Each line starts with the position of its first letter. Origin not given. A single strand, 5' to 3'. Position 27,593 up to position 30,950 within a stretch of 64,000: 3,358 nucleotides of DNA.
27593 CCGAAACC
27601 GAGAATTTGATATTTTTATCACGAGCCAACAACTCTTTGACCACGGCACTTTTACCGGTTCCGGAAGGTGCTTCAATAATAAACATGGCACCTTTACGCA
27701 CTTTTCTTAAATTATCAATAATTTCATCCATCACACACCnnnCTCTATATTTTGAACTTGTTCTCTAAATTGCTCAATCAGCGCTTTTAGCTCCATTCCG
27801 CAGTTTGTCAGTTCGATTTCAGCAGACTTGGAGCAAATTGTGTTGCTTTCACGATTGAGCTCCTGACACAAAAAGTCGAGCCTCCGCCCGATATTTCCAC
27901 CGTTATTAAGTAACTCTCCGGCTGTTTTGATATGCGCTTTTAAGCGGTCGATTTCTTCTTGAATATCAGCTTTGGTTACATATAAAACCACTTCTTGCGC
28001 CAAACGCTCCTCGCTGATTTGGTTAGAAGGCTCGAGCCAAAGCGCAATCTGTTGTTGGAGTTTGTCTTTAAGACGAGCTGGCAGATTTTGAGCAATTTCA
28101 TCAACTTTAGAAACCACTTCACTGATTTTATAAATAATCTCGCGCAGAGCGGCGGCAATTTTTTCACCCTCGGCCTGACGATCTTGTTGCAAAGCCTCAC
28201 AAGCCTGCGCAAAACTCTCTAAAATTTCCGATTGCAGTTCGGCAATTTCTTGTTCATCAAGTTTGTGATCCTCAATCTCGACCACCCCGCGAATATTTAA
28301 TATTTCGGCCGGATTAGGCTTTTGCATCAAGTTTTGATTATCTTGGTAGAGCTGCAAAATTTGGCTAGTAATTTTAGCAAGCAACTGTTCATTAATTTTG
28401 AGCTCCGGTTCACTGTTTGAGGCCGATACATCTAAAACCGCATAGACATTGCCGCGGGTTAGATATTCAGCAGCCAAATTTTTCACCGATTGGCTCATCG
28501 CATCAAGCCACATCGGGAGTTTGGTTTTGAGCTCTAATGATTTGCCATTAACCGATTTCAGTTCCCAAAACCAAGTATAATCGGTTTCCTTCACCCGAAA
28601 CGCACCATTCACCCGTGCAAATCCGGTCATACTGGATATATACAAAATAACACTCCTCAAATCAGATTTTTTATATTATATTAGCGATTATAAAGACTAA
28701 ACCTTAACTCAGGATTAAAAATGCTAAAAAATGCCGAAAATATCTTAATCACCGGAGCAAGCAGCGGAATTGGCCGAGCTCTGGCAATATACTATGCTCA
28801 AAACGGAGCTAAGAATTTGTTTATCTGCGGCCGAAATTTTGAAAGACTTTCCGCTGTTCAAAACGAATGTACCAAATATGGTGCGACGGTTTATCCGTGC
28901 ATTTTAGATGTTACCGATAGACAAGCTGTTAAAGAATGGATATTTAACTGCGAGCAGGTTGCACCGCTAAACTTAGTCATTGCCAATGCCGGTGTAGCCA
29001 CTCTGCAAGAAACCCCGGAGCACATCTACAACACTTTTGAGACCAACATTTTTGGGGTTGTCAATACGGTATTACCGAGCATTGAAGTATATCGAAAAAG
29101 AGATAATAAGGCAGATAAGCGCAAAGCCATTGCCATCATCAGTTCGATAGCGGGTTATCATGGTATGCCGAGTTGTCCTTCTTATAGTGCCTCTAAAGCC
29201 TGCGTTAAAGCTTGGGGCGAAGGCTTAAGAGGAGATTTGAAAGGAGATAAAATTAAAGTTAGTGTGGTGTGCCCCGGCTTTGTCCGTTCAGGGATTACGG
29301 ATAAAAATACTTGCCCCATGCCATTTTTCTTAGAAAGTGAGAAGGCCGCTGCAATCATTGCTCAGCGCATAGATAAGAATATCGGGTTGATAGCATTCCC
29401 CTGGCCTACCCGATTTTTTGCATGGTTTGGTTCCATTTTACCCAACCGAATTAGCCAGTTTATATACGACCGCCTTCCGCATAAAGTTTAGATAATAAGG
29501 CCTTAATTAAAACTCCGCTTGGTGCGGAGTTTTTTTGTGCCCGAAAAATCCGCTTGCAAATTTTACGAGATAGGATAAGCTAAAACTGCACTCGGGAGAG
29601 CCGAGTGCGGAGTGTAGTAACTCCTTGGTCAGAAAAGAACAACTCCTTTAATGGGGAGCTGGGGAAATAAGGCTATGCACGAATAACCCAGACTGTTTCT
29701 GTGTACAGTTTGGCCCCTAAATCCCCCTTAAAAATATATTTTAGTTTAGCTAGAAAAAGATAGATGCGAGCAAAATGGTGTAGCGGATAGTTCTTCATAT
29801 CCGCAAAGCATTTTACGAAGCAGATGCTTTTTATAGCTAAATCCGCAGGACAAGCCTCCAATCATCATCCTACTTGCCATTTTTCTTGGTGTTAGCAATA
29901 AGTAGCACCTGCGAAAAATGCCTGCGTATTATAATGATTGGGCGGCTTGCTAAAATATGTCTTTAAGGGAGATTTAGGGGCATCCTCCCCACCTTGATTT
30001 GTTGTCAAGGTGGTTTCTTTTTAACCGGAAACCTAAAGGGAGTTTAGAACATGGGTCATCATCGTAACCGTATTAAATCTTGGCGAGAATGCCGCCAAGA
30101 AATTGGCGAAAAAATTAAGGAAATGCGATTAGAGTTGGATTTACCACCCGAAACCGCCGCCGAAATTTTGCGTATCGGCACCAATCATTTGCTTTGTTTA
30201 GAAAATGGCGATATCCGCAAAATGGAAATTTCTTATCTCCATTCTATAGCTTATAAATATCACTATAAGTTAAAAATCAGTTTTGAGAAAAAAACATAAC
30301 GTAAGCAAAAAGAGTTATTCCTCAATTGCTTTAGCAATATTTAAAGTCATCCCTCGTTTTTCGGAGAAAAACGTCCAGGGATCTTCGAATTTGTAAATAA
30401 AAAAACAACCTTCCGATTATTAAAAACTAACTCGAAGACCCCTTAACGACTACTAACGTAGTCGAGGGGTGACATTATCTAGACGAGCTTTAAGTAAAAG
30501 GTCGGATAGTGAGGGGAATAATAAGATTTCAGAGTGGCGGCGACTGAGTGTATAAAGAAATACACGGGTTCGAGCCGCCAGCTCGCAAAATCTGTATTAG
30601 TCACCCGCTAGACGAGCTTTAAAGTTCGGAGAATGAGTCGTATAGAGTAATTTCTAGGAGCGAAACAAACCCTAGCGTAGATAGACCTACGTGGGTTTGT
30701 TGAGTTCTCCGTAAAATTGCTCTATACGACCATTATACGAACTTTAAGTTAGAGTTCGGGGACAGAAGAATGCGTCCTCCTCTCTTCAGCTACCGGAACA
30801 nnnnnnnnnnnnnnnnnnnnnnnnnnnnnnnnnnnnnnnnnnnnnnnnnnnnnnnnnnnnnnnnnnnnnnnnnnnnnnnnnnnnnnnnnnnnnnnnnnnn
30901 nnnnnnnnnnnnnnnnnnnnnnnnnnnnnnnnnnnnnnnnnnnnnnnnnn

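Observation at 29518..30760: Repeated about 1.2 kb module: promoter-like element, structured leader with attenuator, XRE HTH gene, conserved hairpins and a palindromic repeat block (copy 1)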

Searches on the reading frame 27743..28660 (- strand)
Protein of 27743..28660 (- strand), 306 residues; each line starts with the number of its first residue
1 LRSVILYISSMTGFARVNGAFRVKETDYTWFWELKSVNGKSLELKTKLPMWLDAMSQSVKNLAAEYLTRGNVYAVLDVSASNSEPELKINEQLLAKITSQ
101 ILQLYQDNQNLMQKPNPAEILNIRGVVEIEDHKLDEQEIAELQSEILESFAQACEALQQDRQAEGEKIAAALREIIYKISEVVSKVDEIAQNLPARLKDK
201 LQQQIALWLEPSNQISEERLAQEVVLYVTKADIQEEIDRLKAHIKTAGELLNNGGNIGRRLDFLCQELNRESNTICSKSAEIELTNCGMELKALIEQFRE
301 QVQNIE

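Call 72: search_protein_families(library=pfam, proteins=[window:27743-28660:-], max_evalue=0.00001)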
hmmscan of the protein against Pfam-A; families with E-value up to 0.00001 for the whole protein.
window:27743-28660:- (306 aa): 2 families
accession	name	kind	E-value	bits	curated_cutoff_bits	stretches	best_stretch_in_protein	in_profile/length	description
PF08340.16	YicC-like_C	-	1.1e-40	139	27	1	187-306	2-120/120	Endoribonuclease YicC-like, C-terminal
PF03755.18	YicC-like_N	-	7.1e-33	114.6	25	1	8-169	1-155/156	Endoribonuclease YicC-like, N-terminal region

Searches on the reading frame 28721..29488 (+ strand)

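Call 11: search_protein_families(library=pfam, proteins=[window:28721-29488:+], max_evalue=1)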
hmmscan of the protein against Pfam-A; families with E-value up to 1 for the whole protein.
window:28721-29488:+ (256 aa): 9 families
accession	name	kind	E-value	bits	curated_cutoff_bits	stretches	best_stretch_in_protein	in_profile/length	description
PF00106.31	adh_short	-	1.1e-36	126.6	26.6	1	7-195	2-189/195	short chain dehydrogenase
PF13561.12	adh_short_C2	-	1.4e-18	67.8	27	1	12-196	1-184/236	Enoyl-(Acyl carrier protein) reductase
PF08659.16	KR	-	3.7e-13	50.2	22.6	1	8-167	3-161/180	KR domain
PF02719.21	Polysacc_synt_2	-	2.5e-06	27.3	20.2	1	8-121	1-116/293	Polysaccharide biosynthesis protein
PF01370.27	Epimerase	-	0.00027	20.9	20.9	1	8-115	1-97/240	NAD dependent epimerase/dehydratase family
PF12242.14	Eno-Rase_NADH_b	-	0.0064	16.7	23.4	1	4-32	39-68/79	NAD(P)H binding domain of trans-2-enoyl-CoA reductase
PF21991.1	capSnatchArena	-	0.13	12.2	24.2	1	41-93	13-65/194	Cap-snatching endonuclease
PF16363.11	GDP_Man_Dehyd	-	0.23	11.3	27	1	9-116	1-109/332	GDP-mannose 4,6 dehydratase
PF01488.26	Shikimate_DH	-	0.26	11.8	24.3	1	5-54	12-60/138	Shikimate / quinate 5-dehydrogenase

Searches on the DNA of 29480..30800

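Call 12: search_rna_families(source=window, start=29480, end=30800, threshold=evalue, max_evalue=10, show_alignments=2)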
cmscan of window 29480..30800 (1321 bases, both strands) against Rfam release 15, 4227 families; matches with E-value up to 10: 13.
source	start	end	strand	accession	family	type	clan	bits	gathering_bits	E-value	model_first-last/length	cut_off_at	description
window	30619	30746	+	RF04157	MIR9486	Gene; miRNA;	-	34.3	100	6.9e-05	1-119/119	no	MIR9486 microRNA precursor family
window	30620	30747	-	RF04157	MIR9486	Gene; miRNA;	-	30.7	100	0.00065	1-119/119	no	MIR9486 microRNA precursor family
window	29502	29562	-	RF02064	STnc370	Gene; sRNA;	-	21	54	9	1-71/71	no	Enterobacterial sRNA STnc370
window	29480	29538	+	RF00022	GcvB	Gene;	-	20.5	42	0.061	145-204/204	5'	GcvB RNA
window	30376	30444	-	RF00955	mir-1829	Gene; miRNA;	-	19.4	60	1.3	1-58/58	no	mir-1829 microRNA precursor family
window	30279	30401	-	RF01579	RUF2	Gene; sRNA;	-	19.3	90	7.2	1-154/154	no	Plasmodium RNA of unknown function RUF2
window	29480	29536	+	RF00370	sroD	Gene; sRNA;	-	18.3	50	1.2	31-86/86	5'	sroD RNA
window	30524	30593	-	RF03303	mir-973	Gene; miRNA;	-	18.1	63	3.3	1-84/84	no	mir-973 microRNA precursor family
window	29480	29564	+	RF01770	rimP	Cis-reg; leader;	-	17.9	47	6.4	1-102/102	no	Gammaprotebacteria rimP leader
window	29496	29537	+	RF00057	RyhB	Gene; sRNA;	-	17.7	55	2.9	1-67/67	no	RyhB RNA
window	29773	29934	-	RF01452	S_pombe_snR99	Gene; snRNA; snoRNA; HACA-box;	-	15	90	1.6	1-185/185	no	small nucleolar RNA snR99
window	29510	29553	-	RF02236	asX2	Gene; sRNA;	-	14.9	70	6.8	1-87/87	no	Xanthomonas sRNA asX2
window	29978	30007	-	RF02975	DUF3800-XI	Gene; sRNA;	-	13.3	37.8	5.4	1-48/48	no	DUF3800-XI RNA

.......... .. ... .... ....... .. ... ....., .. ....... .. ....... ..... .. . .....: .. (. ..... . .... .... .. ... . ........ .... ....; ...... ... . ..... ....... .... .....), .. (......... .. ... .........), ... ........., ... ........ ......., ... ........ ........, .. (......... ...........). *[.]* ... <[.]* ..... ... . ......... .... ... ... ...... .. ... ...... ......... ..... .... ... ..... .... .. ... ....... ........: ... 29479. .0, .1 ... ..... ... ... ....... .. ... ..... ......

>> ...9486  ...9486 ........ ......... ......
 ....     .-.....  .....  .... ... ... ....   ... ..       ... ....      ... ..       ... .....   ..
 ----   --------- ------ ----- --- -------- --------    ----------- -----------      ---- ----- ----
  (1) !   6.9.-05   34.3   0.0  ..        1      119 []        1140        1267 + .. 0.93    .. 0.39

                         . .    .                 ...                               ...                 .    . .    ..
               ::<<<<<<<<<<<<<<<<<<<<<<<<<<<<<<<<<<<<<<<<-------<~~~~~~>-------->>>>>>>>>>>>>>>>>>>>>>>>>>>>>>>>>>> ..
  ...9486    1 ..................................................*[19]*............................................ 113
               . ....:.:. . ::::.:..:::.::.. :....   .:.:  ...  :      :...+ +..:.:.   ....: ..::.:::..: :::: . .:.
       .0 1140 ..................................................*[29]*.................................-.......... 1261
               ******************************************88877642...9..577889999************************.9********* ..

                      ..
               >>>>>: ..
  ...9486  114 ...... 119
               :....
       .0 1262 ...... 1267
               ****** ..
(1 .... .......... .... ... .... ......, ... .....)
